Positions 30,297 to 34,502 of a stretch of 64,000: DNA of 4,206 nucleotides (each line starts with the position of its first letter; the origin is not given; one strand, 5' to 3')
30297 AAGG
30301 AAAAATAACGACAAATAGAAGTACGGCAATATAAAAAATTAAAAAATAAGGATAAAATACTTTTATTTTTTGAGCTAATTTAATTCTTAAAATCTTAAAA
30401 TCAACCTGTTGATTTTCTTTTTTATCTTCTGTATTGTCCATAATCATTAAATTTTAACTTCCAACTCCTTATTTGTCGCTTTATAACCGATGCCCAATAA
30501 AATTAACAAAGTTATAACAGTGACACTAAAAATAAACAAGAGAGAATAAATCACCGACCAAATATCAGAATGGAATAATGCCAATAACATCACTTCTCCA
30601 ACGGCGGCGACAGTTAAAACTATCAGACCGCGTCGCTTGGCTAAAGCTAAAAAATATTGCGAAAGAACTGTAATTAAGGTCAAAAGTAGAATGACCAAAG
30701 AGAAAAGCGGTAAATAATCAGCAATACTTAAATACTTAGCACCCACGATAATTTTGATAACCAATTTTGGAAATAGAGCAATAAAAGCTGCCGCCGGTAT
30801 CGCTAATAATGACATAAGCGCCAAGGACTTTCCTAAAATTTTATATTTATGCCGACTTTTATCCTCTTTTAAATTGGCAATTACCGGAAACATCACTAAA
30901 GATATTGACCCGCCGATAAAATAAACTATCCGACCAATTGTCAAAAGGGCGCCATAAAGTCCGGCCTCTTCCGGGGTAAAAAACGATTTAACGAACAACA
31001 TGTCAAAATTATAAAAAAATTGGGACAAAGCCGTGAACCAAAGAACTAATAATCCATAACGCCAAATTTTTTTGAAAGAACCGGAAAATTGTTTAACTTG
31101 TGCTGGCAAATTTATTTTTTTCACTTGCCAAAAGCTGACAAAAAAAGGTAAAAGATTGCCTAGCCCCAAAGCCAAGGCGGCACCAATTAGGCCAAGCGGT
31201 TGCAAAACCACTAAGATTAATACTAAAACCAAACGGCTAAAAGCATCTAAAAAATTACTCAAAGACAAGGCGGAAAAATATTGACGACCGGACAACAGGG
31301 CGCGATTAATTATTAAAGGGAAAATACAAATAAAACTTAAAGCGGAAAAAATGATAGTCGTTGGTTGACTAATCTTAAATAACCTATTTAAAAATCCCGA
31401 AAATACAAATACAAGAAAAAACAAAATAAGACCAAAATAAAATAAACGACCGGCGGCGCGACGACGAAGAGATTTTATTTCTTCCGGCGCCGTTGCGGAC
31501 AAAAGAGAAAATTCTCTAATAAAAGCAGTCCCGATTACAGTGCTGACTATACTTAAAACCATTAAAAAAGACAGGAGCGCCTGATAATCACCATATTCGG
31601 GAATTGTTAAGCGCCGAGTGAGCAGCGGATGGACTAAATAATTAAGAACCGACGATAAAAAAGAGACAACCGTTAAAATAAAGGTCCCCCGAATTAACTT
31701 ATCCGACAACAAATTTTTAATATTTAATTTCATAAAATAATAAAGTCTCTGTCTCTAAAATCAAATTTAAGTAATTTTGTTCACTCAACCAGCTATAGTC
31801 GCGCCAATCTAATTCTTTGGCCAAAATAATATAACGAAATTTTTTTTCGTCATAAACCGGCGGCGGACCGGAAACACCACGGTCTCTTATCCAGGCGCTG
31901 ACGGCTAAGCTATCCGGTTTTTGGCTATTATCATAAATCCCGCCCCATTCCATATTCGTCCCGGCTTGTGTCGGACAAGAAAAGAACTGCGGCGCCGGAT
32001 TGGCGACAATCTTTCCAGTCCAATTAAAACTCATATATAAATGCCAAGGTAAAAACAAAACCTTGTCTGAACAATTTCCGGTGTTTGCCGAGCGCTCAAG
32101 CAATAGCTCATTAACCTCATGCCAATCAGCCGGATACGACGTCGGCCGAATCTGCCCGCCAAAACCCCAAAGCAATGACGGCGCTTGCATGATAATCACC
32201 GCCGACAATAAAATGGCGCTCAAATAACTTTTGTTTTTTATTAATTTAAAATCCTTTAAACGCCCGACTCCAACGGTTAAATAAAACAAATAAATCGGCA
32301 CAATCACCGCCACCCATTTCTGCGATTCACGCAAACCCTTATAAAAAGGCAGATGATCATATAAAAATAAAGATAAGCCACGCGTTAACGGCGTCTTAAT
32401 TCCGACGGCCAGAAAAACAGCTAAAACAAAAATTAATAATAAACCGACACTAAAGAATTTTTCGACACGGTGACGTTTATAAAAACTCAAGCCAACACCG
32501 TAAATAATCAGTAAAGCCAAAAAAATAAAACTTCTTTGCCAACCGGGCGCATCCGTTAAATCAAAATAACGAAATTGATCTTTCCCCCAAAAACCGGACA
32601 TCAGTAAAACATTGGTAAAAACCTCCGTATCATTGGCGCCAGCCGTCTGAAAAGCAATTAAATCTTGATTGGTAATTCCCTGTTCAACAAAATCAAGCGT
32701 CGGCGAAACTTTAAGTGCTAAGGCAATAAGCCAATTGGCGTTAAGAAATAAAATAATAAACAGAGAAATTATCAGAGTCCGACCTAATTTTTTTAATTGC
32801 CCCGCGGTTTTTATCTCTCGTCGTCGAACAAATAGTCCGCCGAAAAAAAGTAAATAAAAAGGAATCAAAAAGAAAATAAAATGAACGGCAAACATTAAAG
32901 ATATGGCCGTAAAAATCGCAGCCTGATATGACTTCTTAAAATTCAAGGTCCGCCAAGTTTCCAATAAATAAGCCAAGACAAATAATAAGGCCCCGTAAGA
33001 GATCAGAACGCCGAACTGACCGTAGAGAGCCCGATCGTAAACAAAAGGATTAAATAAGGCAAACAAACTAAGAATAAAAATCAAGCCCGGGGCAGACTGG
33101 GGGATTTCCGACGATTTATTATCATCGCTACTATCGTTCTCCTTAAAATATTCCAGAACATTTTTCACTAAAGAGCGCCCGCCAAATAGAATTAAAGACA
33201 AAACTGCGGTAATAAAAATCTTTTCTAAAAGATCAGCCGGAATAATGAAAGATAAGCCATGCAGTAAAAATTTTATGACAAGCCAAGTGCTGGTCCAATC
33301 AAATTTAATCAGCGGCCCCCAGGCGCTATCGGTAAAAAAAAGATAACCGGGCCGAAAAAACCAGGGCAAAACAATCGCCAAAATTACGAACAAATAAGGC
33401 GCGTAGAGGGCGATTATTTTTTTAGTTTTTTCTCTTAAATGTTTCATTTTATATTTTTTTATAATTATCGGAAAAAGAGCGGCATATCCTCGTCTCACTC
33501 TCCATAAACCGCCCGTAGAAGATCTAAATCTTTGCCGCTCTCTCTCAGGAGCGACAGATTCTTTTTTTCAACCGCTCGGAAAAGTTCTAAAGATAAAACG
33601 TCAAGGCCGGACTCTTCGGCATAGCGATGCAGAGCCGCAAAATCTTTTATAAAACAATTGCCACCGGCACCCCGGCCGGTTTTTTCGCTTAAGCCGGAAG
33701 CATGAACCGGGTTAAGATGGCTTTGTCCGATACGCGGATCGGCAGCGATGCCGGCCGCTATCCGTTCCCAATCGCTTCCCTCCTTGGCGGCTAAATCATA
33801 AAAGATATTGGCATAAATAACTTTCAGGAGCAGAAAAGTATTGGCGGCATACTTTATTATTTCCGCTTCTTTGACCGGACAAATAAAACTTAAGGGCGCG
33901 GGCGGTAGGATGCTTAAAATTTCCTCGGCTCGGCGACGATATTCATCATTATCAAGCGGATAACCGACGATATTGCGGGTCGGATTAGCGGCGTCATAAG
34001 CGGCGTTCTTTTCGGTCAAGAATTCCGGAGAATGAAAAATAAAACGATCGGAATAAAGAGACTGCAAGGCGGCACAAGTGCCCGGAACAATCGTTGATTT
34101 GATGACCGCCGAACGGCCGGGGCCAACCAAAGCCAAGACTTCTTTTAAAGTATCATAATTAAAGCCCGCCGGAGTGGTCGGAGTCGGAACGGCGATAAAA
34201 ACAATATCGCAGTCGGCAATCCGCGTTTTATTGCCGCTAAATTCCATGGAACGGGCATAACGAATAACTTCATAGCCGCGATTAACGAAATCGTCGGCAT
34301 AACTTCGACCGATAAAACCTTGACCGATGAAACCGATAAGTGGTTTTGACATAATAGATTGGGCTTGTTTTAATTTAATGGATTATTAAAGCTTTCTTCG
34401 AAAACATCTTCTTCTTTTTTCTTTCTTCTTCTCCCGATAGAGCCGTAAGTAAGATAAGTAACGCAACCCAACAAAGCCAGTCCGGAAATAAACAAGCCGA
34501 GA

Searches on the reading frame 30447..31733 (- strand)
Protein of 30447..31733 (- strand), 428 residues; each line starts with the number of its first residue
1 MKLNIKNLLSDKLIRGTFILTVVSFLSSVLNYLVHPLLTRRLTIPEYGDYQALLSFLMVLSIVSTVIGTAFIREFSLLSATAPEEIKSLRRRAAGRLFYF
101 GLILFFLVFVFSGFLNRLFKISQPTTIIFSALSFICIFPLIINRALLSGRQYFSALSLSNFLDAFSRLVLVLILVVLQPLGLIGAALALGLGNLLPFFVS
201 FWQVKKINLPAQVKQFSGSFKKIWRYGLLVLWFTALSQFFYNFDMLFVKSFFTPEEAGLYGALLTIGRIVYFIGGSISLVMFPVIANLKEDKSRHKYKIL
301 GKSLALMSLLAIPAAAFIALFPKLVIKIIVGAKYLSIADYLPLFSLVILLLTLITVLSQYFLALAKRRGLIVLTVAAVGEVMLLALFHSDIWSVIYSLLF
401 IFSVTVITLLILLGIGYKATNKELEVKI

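Call 8: search_protein_families(library=pfam, proteins=[window:30447-31733:-], max_evalue=0.01)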
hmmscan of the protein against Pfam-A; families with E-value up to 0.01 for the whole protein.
window:30447-31733:- (428 aa): 2 families
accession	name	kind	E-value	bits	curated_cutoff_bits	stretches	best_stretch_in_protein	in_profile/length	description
PF13440.11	Polysacc_synt_3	-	1.2e-16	61.2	23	1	98-338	55-292/293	Polysaccharide biosynthesis protein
PF01943.22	Polysacc_synt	-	4.9e-15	56.1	28.2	1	14-288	2-273/274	Polysaccharide biosynthesis protein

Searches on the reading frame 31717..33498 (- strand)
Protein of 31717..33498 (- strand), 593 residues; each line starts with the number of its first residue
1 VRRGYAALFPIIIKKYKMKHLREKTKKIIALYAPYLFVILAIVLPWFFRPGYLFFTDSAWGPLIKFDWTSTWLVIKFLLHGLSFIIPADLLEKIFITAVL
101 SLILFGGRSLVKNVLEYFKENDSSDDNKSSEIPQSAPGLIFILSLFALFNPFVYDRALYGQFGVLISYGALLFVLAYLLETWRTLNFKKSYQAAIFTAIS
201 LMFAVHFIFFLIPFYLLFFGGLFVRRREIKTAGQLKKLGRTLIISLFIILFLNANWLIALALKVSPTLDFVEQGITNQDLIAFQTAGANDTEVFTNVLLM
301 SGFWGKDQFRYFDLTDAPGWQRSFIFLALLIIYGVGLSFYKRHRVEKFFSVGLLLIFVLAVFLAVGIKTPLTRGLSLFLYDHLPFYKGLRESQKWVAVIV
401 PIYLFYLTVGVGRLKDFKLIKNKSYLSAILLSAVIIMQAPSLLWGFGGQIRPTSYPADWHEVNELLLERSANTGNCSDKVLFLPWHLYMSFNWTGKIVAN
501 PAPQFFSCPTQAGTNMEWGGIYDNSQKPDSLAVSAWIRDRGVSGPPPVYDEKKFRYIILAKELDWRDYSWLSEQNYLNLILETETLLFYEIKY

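Call 8: search_protein_families(library=pfam, proteins=[window:31717-33498:-], max_evalue=0.01)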
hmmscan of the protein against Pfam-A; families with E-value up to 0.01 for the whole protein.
window:31717-33498:- (593 aa): 0 families

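Call 31: search_protein_families(library=pfam, proteins=[window:31717-33498:-], max_evalue=10)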
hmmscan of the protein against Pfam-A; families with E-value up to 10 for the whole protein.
window:31717-33498:- (593 aa): 1 family
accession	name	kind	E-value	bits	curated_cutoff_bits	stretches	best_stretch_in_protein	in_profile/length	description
PF05360.19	YiaAB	-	0.24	12.1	26.6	1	68-114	6-51/53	yiaA/B two helix domain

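Call 59: find_homologous_proteins(query=window:31717-33447:-, max_evalue=0.00001)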
Query window:31717-33447:- (576 aa): 234 proteins with E <= 0.00001 among 8000 candidates; the best 120 are listed.
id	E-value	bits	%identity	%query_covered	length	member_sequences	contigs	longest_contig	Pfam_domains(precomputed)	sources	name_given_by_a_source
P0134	0.0e+0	1297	100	100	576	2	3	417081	-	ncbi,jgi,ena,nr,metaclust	ncbi:MAG: hypothetical protein UV95_C0003G0112 [Candidatus Falkowbacteria bacterium GW2011_GWF2_43_3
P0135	1.7e-235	801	64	100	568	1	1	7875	-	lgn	-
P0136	3.8e-232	790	62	99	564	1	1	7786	-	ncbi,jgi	jgi:hypothetical protein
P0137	1.0e-231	789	64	99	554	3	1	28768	-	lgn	-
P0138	4.8e-226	770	64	97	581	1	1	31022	-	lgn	-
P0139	2.0e-225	768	63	97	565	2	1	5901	-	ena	-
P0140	2.6e-225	768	60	99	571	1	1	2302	-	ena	-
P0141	2.0e-223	762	62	96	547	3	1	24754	-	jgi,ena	-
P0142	4.3e-222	757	60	100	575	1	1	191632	-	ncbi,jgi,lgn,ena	ncbi:MAG: hypothetical protein WC456_01350 [Patescibacteria group bacterium]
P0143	5.0e-222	757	62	99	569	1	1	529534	-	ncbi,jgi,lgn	ncbi:MAG: hypothetical protein WC249_01955 [Patescibacteria group bacterium]|jgi:hypothetical protei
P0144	1.2e-220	752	61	99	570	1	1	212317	-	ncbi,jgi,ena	ncbi:MAG: hypothetical protein WC458_00235 [Patescibacteria group bacterium]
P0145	4.1e-220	751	62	97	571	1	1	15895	-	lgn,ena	-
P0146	1.1e-219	749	60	97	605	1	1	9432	-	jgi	-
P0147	5.0e-219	747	60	99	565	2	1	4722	-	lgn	-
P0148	7.0e-219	747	60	97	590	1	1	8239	-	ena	-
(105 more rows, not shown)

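Call 66: predict_structure(alignment_id=A1)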
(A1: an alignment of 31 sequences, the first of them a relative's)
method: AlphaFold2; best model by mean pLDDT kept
length: 576 residues; sequences in the alignment: 31
mean_pLDDT: 84.7   pTM: 0.89
mean pLDDT of the five models: 84.7, 84.2, 81.6, 80.8, 79.9
residues with pLDDT >= 90: 277; 70-90: 213; 50-70: 68; < 50: 18
segments of 3 or more residues with pLDDT < 50: 111-113, 288-290, 498-506
pLDDT, mean of each block of 10 residues (from residue 1): 91 94 95 84 80 86 92 94 98 96 69 61 96 90 90 98 94 96 91 95 93 92 94 90 80 68 74 87 63 56 78 95 89 96 91 87 83 80 97 89 85 93 86 85 92 73 81 54 73 66 47 83 86 76 83 93 93 91
secondary structure, 60 per line:
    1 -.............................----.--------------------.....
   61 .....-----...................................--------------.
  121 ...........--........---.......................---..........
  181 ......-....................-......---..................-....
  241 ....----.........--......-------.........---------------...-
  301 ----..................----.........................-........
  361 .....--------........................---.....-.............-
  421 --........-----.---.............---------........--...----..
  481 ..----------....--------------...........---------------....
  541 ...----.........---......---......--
elements in order: H2-30 H56-65 H71-105 H120-131 H134-141 H145-167 H171-186 H188-207 H209-214 H218-235 H237-244 H249-257 H260-265 H273-281 H305-322 H327-351 H353-365 H374-397 H401-405 H407-419 H423-430 H440-452 E462-469 E472-474 E479-482 E493-496 H511-521 E537-543 H548-556 E560-565 E569-574

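Call 68: fold_search(model_id=the predicted structure, library=pdb)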
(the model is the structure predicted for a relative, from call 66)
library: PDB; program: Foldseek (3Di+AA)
matches with E <= 10: 383; with E <= 0.001: 8
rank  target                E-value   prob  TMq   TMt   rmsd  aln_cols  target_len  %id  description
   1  6ezn_F                2.1e-05  1.00  0.44  0.40  15.2       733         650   12  Cryo-EM structure of the yeast oligosaccharyltransferase (OST) complex (released 2018-01-17)
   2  8age_A                8.4e-05  1.00  0.50  0.46  11.2       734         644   12  Structure of yeast oligosaccharylransferase complex with acceptor peptide bound (released 2022-12-07)
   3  6s7o_A                1.4e-04  1.00  0.45  0.40  14.1       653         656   10  Cryo-EM structure of human oligosaccharyltransferase complex OST-A (released 2019-12-18)
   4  6ftg_5                2.1e-04  1.00  0.43  0.39  16.0       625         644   11  Subtomogram average of OST-containing ribosome-translocon complexes from canine rough microsomal membranes (released 2018-03-21)
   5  5ogl_A                2.2e-04  1.00  0.44  0.37   9.3       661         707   12  Structure of bacterial oligosaccharyltransferase PglB in complex with an acceptor peptide and an lipid-linked oligosac (released 2017-10-25)
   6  6gxc_A                2.4e-04  1.00  0.45  0.38   9.3       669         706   12  Bacterial oligosaccharyltransferase PglB in complex with an inhibitory peptide and a reactive lipid-linked oligosaccha (released 2018-11-14)
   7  6s7t_A                2.9e-04  1.00  0.43  0.37  15.4       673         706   13  Cryo-EM structure of human oligosaccharyltransferase complex OST-B (released 2019-12-18)
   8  8agb_A                4.3e-04  1.00  0.47  0.43  13.2       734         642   11  Structure of yeast oligosaccharylransferase complex with lipid-linked oligosaccharide bound (released 2022-12-07)
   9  8if8_C                1.5e-03  1.00  0.38  0.37  17.9       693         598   11  Arabinosyltransferase AftA (released 2023-05-31)
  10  3rce_A                4.4e-03  1.00  0.39  0.33  14.5       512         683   13  Bacterial oligosaccharyltransferase PglB (released 2011-06-15)
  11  5f15                  4.4e-03  1.00  0.45  0.47  11.0       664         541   10  Crystal Structure of ArnT from Cupriavidus metallidurans bound to Undecaprenyl phosphate (released 2016-02-17)
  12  9i5k_A                3.1e-02  0.99  0.39  0.44  14.4       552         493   11  Structure of the Chaetomium thermophilum Pmt4 homodimer (C2 symmetry) (released 2025-12-24)
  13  7wld_U                7.9e-02  0.69  0.22  0.28  16.4       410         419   14  Cryo-EM structure of the human glycosylphosphatidylinositol transamidase complex at 2.53 Angstrom resolution (released 2022-04-27)
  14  9s6r_A                1.1e-01  0.89  0.26  0.36  15.6       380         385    9  Ternary cryo-EM structure of yeast ALG3 with Dol25-PP-GlcNAc2Man5, Dol25-P-Man, and Fab (released 2026-03-18)
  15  5zbq                  1.2e-01  0.15  0.11  0.13  20.6       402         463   12  The Crystal Structure of human neuropeptide Y Y1 receptor with UR-MK299 (released 2018-04-25)
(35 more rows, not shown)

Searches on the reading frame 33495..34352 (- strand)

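Call 8: search_protein_families(library=pfam, proteins=[window:33495-34352:-], max_evalue=0.01)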
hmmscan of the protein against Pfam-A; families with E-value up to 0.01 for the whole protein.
window:33495-34352:- (285 aa): 4 families
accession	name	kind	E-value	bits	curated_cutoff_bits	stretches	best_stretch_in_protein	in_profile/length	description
PF00984.24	UDPG_MGDP_dh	-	2.2e-17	63.4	25.4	1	161-265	1-92/94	UDP-glucose/GDP-mannose dehydrogenase family, central domain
PF03721.20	UDPG_MGDP_dh_N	-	1.8e-13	51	27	1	42-134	71-178/187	UDP-glucose/GDP-mannose dehydrogenase family, NAD binding domain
PF03807.23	F420_oxidored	-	0.00036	21.5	21.6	0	6-56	2-68/94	NADP oxidoreductase coenzyme F420-dependent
PF02826.25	2-Hacid_dh_C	-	0.0059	16.4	25.1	1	6-72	39-117/178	D-isomer specific 2-hydroxyacid dehydrogenase, NAD binding domain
